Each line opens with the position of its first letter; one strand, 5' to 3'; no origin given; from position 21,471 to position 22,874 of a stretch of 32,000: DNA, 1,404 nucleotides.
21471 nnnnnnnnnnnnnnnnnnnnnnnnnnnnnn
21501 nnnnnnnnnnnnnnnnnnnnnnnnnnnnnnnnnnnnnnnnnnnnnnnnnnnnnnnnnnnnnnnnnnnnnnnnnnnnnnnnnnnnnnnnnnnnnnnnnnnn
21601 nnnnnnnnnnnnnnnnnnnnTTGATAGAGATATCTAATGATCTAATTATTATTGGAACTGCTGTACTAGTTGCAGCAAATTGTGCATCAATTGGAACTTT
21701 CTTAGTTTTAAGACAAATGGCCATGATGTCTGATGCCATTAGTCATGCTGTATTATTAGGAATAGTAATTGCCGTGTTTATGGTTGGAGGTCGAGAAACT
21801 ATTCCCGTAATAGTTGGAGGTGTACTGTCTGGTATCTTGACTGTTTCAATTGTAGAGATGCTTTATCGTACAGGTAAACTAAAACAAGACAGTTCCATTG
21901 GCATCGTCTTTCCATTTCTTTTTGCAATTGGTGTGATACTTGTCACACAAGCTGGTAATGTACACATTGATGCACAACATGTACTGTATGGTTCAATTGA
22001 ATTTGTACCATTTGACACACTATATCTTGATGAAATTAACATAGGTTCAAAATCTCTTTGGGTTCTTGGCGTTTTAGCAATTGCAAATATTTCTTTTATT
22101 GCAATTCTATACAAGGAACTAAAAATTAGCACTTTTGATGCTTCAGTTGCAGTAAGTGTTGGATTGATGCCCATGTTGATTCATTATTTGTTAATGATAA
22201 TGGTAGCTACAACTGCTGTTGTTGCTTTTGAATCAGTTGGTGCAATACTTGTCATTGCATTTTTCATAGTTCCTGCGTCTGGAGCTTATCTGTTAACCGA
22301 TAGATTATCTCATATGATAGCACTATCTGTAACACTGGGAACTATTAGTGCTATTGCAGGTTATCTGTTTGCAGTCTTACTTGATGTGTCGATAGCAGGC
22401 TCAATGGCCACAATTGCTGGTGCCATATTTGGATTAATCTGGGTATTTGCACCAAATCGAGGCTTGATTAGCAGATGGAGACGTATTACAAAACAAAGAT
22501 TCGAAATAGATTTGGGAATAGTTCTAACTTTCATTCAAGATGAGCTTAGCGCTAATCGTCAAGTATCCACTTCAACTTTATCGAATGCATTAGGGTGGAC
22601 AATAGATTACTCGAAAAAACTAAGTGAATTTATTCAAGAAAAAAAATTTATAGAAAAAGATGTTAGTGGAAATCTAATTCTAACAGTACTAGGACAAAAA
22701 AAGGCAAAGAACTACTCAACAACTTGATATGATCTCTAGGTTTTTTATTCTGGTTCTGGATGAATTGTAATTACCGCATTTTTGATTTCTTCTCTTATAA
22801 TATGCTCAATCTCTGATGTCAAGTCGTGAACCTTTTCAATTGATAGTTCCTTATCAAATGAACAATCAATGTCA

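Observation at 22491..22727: TroD-like permease ends in a DtxR/TroR-like winged-helix module, a possible transporter-regulator fusion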

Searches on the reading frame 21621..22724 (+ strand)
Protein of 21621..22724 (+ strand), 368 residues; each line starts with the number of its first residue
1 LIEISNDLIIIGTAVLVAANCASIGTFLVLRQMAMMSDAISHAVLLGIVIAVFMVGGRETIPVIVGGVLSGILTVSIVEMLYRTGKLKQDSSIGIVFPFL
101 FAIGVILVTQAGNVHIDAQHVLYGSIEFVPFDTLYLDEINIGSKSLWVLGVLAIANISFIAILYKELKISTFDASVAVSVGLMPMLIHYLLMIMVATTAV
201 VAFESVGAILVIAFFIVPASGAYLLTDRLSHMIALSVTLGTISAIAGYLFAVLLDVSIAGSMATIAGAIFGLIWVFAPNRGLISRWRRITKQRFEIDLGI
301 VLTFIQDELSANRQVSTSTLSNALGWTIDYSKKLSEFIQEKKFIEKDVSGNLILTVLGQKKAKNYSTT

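Call 3: search_protein_families(library=pfam, proteins=[window:21621-22724:+], max_evalue=1)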
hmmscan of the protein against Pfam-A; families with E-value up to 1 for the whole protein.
window:21621-22724:+ (368 aa): 2 families
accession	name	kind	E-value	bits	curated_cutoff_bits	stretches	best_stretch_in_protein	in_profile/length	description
PF00950.22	ABC-3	-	1.2e-43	150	20.1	1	13-272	11-253/258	ABC 3 transport family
PF01032.23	FecCD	-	0.0027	17.2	26.5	1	40-270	79-304/311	FecCD transport family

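Call 4: search_protein_families(library=ncbifam, proteins=[window:21621-22724:+], max_evalue=1)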
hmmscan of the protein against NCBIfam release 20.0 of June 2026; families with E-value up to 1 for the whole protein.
window:21621-22724:+ (368 aa): 4 families
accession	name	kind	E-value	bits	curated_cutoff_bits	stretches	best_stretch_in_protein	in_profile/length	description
NF040871.1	AztB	equivalog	4.7e-42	144.5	280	1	13-260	18-248/254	zinc ABC transporter permease AztB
NF040927.1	ABC_perm_SloB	subfamily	2.2e-40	139.2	460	1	13-281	18-268/271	metal ABC transporter permease subunit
TIGR03770.1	anch_rpt_perm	equivalog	4.3e-34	118.5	296.8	1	13-277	23-270/270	anchored repeat-type ABC transporter permease subunit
NF007089.0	PRK09543.1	equivalog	3.2e-13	49.9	284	1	14-270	12-251/261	zinc ABC transporter permease subunit ZnuB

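Call 6: search_solved_structures(query=window:21621-22724:+, max_evalue=1, show_alignments=2)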
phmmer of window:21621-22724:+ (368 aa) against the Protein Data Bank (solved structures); distinct sequences matched with E-value up to 1: 4.
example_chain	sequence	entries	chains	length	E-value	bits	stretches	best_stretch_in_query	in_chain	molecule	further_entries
7kyp_B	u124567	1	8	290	7.5e-29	104.6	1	12-281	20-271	Manganese ABC transporter, permease protein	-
7kyo_C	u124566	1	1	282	9.9e-29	104.2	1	12-280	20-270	Manganese ABC transporter, permease protein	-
9oko_B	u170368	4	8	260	3.7e-11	46.4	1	15-271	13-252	High-affinity zinc uptake system membrane protein ZnuB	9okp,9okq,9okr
9ne1_A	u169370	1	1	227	0.61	12.8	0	103-145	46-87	Histone-lysine N-methyltransferase, H3 lysine-79 specific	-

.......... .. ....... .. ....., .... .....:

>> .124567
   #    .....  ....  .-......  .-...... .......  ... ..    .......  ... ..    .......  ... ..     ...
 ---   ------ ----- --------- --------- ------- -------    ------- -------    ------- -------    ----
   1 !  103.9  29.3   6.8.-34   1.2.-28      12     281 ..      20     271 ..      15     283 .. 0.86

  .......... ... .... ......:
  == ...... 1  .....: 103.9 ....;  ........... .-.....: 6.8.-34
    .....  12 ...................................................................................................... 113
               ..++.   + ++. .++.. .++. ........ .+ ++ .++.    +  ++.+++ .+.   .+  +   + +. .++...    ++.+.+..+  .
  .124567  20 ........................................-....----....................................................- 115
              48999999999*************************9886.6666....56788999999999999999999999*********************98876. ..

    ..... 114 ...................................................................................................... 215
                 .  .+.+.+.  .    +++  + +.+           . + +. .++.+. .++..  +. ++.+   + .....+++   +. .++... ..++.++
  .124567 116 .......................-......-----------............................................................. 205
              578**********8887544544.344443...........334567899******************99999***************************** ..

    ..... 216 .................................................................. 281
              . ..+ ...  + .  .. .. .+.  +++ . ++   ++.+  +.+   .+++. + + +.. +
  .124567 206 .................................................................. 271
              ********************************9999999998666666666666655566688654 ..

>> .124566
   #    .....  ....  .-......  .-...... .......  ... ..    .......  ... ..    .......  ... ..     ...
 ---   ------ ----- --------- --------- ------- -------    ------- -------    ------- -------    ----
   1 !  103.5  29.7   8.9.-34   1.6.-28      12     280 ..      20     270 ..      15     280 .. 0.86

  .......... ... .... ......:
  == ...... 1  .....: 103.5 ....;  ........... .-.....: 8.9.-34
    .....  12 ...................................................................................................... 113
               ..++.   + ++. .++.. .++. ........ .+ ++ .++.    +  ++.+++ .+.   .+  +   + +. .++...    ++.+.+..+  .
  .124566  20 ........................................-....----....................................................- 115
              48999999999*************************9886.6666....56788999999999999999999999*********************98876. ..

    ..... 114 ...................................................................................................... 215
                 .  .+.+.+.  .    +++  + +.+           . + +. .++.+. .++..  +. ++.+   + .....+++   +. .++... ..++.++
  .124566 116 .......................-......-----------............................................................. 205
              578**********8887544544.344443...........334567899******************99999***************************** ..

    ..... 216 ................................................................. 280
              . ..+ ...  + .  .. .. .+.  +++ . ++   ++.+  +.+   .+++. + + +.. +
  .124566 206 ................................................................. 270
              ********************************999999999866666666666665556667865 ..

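Call 8: find_homologous_proteins(query=window:21621-22724:+, max_evalue=1e-10)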
Query window:21621-22724:+ (368 aa): 3344 proteins with E <= 1e-10 among 8000 candidates; the best 120 are listed.
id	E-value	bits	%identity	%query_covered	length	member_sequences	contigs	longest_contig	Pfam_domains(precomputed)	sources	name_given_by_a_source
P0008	4.0e-208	709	91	100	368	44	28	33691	PF00950.23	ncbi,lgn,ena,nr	ncbi:MAG: metal ABC transporter permease [Nitrosopumilus sp.]|nr:metal ABC transporter permease [Nit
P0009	9.6e-206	701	91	100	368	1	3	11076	PF00950.23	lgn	-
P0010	1.4e-203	694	90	100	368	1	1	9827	PF00950.23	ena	-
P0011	1.2e-198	677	89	100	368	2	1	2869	PF00950.23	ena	-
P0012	1.7e-193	661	86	100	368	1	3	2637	PF00950.23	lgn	-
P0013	2.9e-192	657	84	99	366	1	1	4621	PF00950.23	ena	-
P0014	3.8e-191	653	85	99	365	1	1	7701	PF00950.23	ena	-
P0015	4.6e-191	653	83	99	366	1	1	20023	PF00950.23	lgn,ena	-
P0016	8.0e-191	652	84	99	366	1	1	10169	PF00950.23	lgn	-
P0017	1.0e-190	651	83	99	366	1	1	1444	PF00950.23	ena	-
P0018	2.3e-190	650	84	99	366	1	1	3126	PF00950.23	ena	-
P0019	3.6e-190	650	85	99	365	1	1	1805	PF00950.23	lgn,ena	-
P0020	3.9e-189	646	85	99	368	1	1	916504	PF00950.23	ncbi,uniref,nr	ncbi:metal ABC transporter permease [Nitrosopumilus sp. b2]|uniref:metal ABC transporter permease n=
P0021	5.6e-189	646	85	99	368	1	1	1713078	PF00950.23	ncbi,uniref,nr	ncbi:metal ABC transporter permease [Nitrosopumilus piranensis]|uniref:ABC-3 protein n=1 Tax=Nitroso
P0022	5.7e-189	646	83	99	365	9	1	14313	PF00950.23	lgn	-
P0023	1.1e-188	645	84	99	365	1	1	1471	PF00950.23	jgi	-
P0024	2.2e-188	644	84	100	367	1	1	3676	PF00950.23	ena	-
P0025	2.2e-188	644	83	99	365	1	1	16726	PF00950.23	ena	-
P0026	1.1e-187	642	83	99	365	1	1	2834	PF00950.23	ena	-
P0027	1.8e-187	641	81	99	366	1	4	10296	PF00950.23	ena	-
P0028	2.3e-187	640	83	99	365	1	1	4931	PF00950.23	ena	-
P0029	2.7e-187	640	84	99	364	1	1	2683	PF00950.23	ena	-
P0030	3.4e-187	640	83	99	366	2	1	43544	PF00950.23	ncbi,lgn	-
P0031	4.5e-187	640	82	99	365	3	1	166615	PF00950.23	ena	-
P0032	5.1e-187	639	83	99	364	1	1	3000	PF00950.23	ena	-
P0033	5.5e-187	639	83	99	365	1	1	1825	PF00950.23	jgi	-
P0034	1.8e-186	637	83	99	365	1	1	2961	PF00950.23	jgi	-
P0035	2.2e-186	637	82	99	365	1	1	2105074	PF00950.23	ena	-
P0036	2.6e-186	637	83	99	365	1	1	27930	PF00950.23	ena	-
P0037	5.2e-186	636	84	99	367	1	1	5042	PF00950.23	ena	-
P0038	4.2e-185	633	83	99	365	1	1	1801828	PF00950.23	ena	-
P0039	8.9e-185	632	84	99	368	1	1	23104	PF00950.23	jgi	-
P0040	1.5e-184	631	82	99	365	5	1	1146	PF00950.23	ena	-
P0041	2.6e-184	630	82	99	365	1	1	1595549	PF00950.23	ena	-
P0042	7.8e-184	629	82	97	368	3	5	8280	PF00950.23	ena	-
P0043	8.4e-184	629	81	99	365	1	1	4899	PF00950.23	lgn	-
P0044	9.2e-184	629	80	100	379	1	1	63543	PF00950.23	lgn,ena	-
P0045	2.1e-183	627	80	99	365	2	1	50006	PF00950.23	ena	-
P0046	5.6e-183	626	82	99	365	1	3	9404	PF00950.23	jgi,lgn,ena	-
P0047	6.1e-183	626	81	99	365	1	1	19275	PF00950.23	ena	-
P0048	7.2e-183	626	79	99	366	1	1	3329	PF00950.23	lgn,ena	-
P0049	1.2e-182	625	82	99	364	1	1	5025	PF00950.23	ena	-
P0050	1.7e-182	624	80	99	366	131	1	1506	PF00950.23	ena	-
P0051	2.0e-182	624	81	99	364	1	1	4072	PF00950.23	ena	-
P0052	2.1e-182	624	80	99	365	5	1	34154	PF00950.23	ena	-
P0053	2.4e-182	624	80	99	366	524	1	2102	PF00950.23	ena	-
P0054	7.9e-182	622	83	96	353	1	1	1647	PF00950.23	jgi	-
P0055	9.8e-182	622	80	99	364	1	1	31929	PF00950.23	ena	-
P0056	1.1e-181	622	83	96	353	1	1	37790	PF00950.23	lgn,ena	-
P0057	1.2e-181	622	81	99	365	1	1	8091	PF00950.23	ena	-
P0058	1.4e-181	621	81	99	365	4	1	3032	PF00950.23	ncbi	-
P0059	2.1e-181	621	80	99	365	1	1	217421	PF00950.23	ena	-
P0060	2.3e-181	621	82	99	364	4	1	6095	PF00950.23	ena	-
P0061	2.5e-181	621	82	99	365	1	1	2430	PF00950.23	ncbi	-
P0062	2.6e-181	621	81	99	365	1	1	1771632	PF00950.23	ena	-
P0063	3.3e-181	620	80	99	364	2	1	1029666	PF00950.23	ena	-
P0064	4.0e-181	620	80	99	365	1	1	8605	PF00950.23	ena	-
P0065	5.1e-181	620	81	99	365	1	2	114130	PF00950.23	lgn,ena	-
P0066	5.5e-181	619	80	99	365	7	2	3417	PF00950.23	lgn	-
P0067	5.9e-181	619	80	99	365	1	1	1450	PF00950.23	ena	-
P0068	7.3e-181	619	80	99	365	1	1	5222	PF00950.23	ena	-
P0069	8.1e-181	619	79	99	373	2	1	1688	PF00950.23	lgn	-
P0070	6.1e-180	616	81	99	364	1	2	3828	PF00950.23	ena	-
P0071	8.4e-180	616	81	99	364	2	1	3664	PF00950.23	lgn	-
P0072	9.7e-180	615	84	95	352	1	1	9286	PF00950.23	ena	-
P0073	1.3e-179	615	79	99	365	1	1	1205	PF00950.23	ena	-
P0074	1.6e-179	615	80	99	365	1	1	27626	PF00950.23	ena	-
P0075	2.1e-179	614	80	98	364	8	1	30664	PF00950.23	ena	-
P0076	2.8e-179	614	79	99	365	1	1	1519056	PF00950.23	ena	-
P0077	4.8e-179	613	83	96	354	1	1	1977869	PF00950.23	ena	-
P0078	5.2e-179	613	83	96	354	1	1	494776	PF00950.23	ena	-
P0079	7.6e-179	612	79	99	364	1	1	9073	PF00950.23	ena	-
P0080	1.4e-178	612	80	98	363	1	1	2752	PF00950.23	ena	-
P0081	3.6e-178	610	82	96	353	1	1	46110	PF00950.23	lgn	-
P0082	4.7e-178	610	79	99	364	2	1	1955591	PF00950.23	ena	-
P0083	9.3e-178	609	79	98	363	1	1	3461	PF00950.23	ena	-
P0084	1.4e-177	608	80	98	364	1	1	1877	PF00950.23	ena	-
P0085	2.1e-177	608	82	96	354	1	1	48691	PF00950.23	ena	-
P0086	4.4e-177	607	78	99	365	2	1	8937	PF00950.23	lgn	-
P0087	9.4e-177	606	81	96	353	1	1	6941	PF00950.23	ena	-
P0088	1.9e-176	605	81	96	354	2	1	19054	PF00950.23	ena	-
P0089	3.2e-176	604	78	99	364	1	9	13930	PF00950.23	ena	-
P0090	3.3e-176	604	81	96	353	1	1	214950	PF00950.23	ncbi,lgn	-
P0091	4.2e-176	603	78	99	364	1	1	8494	PF00950.23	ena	-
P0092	4.7e-176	603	81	96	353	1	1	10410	PF00950.23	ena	-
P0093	5.7e-176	603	78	99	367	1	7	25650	PF00950.23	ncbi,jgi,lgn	-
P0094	1.4e-175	602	80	96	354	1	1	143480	PF00950.23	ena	-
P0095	1.5e-175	602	77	99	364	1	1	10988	PF00950.23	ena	-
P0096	2.0e-175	601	78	99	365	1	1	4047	PF00950.23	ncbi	-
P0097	7.2e-174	596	77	99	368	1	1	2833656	PF00950.23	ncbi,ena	-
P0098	1.9e-173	595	78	98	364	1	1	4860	PF00950.23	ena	-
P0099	3.3e-172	591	85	90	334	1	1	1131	PF00950.23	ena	-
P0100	6.0e-172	590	79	99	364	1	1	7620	PF00950.23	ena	-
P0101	1.4e-170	585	83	91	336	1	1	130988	PF00950.23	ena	-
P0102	3.3e-170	584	83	90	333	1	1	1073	PF00950.23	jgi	-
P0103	1.8e-169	582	82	91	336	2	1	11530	PF00950.23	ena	-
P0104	8.8e-168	576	83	91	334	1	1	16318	PF00950.23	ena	-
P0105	1.5e-167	575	81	91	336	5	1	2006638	PF00950.23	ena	-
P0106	1.0e-166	573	74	98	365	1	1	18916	PF00950.23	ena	-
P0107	1.2e-166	572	81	91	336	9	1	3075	PF00950.23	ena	-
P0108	2.7e-166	571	81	91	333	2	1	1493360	PF00950.23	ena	-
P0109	5.6e-165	567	80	91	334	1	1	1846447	PF00950.23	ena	-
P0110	1.3e-164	566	73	99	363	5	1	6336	PF00950.23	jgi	-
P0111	2.5e-163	561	77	92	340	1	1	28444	PF01032.24,PF00950.23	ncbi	-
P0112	4.0e-157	541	68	99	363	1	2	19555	PF00950.23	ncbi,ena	-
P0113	6.8e-156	537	71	98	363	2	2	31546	PF00950.23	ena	-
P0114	5.5e-149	514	82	81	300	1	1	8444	PF00950.23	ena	-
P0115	5.2e-140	485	78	78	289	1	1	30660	PF00950.23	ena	-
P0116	1.1e-138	480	68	94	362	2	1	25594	PF00950.23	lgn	-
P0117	2.2e-130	453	86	68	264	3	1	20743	PF00950.23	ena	-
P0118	5.8e-130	452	88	66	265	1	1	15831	PF00950.23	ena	-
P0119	6.4e-128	445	85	72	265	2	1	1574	PF00950.23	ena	-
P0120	1.7e-125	437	58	93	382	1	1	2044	PF00950.23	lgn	-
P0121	7.1e-125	435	58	93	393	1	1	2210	PF00950.23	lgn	-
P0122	1.9e-124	434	58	93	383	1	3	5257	PF00950.23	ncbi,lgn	-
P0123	1.7e-123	431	58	93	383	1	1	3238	PF00950.23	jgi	jgi:manganese/zinc/iron transport system permease protein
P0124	1.9e-123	430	58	93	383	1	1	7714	PF00950.23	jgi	jgi:manganese/zinc/iron transport system permease protein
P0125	2.1e-123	430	58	93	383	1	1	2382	PF00950.23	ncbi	-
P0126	2.4e-123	430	58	93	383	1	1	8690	PF00950.23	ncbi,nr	ncbi:MAG: metal ABC transporter permease [Thermoproteota archaeon]|nr:metal ABC transporter permease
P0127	2.5e-123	430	58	93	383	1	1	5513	PF00950.23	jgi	jgi:manganese/zinc/iron transport system permease protein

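Call 48: predict_structure(alignment_id=A3)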
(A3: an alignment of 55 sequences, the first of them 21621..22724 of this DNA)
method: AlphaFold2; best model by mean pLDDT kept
length: 368 residues; sequences in the alignment: 55
mean_pLDDT: 84.3   pTM: 0.77
mean pLDDT of the five models: 84.3, 81.6, 80.3, 78.6, 78.2
residues with pLDDT >= 90: 116; 70-90: 214; 50-70: 28; < 50: 10
segments of 3 or more residues with pLDDT < 50: 126-131
pLDDT, mean of each block of 10 residues (from residue 1): 68 91 93 88 87 80 89 92 86 89 84 56 51 52 77 92 86 80 86 93 85 93 92 95 94 87 93 91 88 87 89 83 86 87 85 87 75
secondary structure, 60 per line:
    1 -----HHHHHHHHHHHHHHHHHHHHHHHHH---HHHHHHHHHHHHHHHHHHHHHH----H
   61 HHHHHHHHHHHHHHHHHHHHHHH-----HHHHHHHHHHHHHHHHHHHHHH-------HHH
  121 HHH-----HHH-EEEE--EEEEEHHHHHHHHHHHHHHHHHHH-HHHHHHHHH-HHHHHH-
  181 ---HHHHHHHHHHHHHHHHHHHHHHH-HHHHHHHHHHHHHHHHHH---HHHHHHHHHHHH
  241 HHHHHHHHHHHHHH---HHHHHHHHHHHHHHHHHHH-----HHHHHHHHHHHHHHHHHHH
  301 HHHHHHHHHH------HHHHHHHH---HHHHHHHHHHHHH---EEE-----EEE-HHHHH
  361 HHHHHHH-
elements in order: H6-30 H34-55 H60-83 H89-110 H118-123 E133-136 E139-143 H144-162 H164-172 H174-179 H184-206 H208-225 H229-254 H258-276 H282-310 H317-324 H328-340 E344-346 E352-354 H356-367

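Call 55: find_encoding_contigs(protein=P0021, flank=6000, max_places=1)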
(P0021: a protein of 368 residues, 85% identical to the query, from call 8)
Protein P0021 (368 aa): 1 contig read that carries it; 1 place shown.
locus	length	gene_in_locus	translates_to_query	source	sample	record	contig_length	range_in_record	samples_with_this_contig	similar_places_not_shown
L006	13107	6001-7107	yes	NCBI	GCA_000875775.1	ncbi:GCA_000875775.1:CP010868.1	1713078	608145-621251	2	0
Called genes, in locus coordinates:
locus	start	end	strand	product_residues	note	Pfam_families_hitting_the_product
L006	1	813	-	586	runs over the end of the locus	PF13230:GATase_4 (faint), PF13522:GATase_6, PF13537:GATase_7, PF13580:SIS_2 (faint), PF01380:SIS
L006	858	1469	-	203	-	PF00163:Ribosomal_S4 (faint), PF01479:S4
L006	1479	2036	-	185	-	-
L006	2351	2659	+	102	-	-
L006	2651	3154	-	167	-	-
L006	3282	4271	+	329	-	PF01297:ZnuA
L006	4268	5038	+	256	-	PF13476:AAA_23 (weak), PF00005:ABC_tran, PF02463:SMC_N (faint), PF13304:AAA_21 (faint)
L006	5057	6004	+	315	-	PF00950:ABC-3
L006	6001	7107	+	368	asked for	PF00950:ABC-3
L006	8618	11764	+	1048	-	-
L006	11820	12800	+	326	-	-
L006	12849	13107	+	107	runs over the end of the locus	-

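Call 56: find_encoding_contigs(protein=P0112, flank=6000, max_places=1)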
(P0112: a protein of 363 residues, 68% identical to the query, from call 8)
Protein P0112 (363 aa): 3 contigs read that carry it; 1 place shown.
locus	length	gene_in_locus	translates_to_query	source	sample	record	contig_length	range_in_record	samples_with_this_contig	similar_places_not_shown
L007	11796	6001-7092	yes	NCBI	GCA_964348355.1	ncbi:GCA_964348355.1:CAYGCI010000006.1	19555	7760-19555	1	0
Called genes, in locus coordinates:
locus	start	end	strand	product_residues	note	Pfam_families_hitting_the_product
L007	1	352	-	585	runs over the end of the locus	PF13522:GATase_6, PF13537:GATase_7, PF01380:SIS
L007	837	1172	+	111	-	-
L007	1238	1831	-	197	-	PF00416:Ribosomal_S13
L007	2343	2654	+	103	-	-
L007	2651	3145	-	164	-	-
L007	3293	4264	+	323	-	PF01297:ZnuA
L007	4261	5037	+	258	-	PF00005:ABC_tran, PF02463:SMC_N (faint), PF13304:AAA_21 (faint)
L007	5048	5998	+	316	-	PF00950:ABC-3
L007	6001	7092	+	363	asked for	PF00950:ABC-3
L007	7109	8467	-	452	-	PF01545:Cation_efflux, PF16916:ZT_dimer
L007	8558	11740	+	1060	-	-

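Call 57: find_encoding_contigs(protein=P0126, flank=6000, max_places=1)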
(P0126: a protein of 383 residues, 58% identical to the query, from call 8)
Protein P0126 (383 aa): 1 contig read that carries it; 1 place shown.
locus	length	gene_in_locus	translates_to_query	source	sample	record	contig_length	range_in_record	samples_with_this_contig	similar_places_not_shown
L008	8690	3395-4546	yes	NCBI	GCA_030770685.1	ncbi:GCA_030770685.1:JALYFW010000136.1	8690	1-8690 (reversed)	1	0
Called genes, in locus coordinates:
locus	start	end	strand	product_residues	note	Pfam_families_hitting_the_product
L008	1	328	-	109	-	?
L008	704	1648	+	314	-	PF01297:ZnuA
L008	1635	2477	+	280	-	PF00005:ABC_tran, PF02463:SMC_N (faint), PF13476:AAA_23 (weak), PF13304:AAA_21 (faint)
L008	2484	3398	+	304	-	PF00950:ABC-3, PF01032:FecCD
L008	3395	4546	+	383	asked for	PF00950:ABC-3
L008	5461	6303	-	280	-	PF00575:S1, PF07541:EIF_2_alpha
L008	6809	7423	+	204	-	PF01814:Hemerythrin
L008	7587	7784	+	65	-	-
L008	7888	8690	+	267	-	PF00155:Aminotran_1_2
